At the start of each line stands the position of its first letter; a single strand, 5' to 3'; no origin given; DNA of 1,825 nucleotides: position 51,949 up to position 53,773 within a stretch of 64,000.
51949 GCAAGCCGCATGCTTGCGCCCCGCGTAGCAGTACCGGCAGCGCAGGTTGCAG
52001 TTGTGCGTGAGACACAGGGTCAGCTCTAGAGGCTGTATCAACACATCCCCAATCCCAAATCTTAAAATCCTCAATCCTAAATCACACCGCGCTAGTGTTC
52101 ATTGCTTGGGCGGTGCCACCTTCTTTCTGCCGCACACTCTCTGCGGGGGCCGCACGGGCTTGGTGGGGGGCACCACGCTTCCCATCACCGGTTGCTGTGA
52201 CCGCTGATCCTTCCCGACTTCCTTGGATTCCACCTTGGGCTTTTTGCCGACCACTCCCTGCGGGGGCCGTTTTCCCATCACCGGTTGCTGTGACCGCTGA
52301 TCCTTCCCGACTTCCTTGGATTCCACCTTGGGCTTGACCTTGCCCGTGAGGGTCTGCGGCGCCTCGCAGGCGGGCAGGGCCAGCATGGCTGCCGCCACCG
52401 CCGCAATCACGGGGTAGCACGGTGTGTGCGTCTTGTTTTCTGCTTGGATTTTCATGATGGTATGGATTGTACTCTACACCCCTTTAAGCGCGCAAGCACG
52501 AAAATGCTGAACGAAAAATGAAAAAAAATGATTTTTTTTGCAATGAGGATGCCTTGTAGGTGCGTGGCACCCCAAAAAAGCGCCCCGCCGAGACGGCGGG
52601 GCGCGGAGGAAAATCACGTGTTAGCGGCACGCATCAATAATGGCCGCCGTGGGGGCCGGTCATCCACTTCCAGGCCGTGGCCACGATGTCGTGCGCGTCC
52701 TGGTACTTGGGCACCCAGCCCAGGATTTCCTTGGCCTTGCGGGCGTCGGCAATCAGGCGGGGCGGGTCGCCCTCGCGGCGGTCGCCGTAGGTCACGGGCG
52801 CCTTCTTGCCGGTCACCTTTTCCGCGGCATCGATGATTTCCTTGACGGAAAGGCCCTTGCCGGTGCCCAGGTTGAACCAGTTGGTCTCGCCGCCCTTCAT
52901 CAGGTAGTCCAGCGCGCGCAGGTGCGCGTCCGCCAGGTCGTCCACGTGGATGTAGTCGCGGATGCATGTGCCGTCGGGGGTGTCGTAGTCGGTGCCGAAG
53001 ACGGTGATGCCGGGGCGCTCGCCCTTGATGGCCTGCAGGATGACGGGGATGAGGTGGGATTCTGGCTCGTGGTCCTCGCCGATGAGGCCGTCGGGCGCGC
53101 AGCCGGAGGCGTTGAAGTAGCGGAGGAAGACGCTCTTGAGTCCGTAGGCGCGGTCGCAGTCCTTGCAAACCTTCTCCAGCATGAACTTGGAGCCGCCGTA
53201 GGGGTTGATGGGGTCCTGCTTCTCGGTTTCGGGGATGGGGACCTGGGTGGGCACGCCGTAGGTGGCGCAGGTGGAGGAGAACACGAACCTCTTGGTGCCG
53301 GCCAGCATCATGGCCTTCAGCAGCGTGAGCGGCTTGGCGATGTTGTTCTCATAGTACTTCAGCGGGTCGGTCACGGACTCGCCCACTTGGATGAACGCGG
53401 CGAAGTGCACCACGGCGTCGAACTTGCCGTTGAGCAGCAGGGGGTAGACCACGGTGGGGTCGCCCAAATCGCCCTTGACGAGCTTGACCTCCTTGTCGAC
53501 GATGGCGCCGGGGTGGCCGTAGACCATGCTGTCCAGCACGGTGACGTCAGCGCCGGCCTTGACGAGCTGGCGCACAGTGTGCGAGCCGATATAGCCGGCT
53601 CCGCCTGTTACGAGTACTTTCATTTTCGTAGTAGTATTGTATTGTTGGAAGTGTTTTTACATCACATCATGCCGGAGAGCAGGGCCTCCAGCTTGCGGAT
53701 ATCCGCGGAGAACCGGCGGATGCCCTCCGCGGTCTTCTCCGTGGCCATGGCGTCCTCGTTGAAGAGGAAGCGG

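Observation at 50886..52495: Candidate new rSAM/SPASM modification system acting on a repeat-bearing lipoprotein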

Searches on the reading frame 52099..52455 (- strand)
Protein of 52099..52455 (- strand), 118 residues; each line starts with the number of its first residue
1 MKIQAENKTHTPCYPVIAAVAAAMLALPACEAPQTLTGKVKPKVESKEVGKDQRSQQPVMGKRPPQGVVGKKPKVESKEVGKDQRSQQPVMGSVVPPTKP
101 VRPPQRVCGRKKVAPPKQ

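Call 3: search_protein_families(library=pfam, proteins=[window:52099-52455:-], max_evalue=0.1)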
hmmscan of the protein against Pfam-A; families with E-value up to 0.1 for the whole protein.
window:52099-52455:- (118 aa): 0 families

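Call 4: search_protein_families(library=ncbifam, proteins=[window:52099-52455:-], max_evalue=0.1)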
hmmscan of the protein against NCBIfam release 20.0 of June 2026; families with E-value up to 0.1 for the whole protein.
window:52099-52455:- (118 aa): 0 families

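Call 84: predict_structure(protein=window:52102-52455:-)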
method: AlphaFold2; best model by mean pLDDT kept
length: 118 residues; sequences in the alignment: 1
mean_pLDDT: 59.6   pTM: 0.16
mean pLDDT of the five models: 59.6, 57.2, 54.3, 53.2, 51.8
residues with pLDDT >= 90: 0; 70-90: 5; 50-70: 108; < 50: 5
segments of 3 or more residues with pLDDT < 50: none
pLDDT, mean of each block of 10 residues (from residue 1): 54 65 61 54 57 61 60 62 59 60 61 62
secondary structure, 60 per line:
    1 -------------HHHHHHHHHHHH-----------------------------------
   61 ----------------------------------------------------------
elements in order: H14-25

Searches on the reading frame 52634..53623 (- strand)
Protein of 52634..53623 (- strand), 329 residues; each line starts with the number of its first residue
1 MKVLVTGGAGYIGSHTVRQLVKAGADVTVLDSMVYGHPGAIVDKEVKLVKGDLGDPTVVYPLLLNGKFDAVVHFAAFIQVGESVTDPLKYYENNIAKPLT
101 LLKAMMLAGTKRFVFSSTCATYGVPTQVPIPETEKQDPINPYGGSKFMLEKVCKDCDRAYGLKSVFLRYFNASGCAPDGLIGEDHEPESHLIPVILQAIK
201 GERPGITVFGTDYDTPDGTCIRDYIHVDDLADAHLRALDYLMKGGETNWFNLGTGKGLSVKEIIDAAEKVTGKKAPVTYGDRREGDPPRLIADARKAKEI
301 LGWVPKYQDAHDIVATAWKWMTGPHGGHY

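Call 80: search_protein_families(library=pfam, proteins=[window:52634-53623:-], max_evalue=0.00001)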
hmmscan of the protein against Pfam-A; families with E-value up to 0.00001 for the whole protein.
window:52634-53623:- (329 aa): 7 families
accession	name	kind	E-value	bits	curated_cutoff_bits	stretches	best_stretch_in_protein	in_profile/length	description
PF01370.27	Epimerase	-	1.2e-54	185.8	20.9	1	3-253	1-240/240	NAD dependent epimerase/dehydratase family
PF16363.11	GDP_Man_Dehyd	-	1.5e-51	176.3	27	1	4-308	1-324/332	GDP-mannose 4,6 dehydratase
PF04321.23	RmlD_sub_bind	-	4.1e-13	49.5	27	1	1-156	1-140/287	RmlD substrate binding domain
PF05368.20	NmrA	-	6.2e-11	42.9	27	1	2-119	4-108/298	NmrA-like family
PF01073.25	3Beta_HSD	-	4.2e-10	39.5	22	1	4-153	1-157/280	3-beta hydroxysteroid dehydrogenase/isomerase family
PF02719.21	Polysacc_synt_2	-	4.9e-09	36.2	20.2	1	3-171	1-170/293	Polysaccharide biosynthesis protein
PF13460.12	NAD_binding_10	-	1.4e-06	28.7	27.2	1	7-129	1-110/184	NAD(P)H-binding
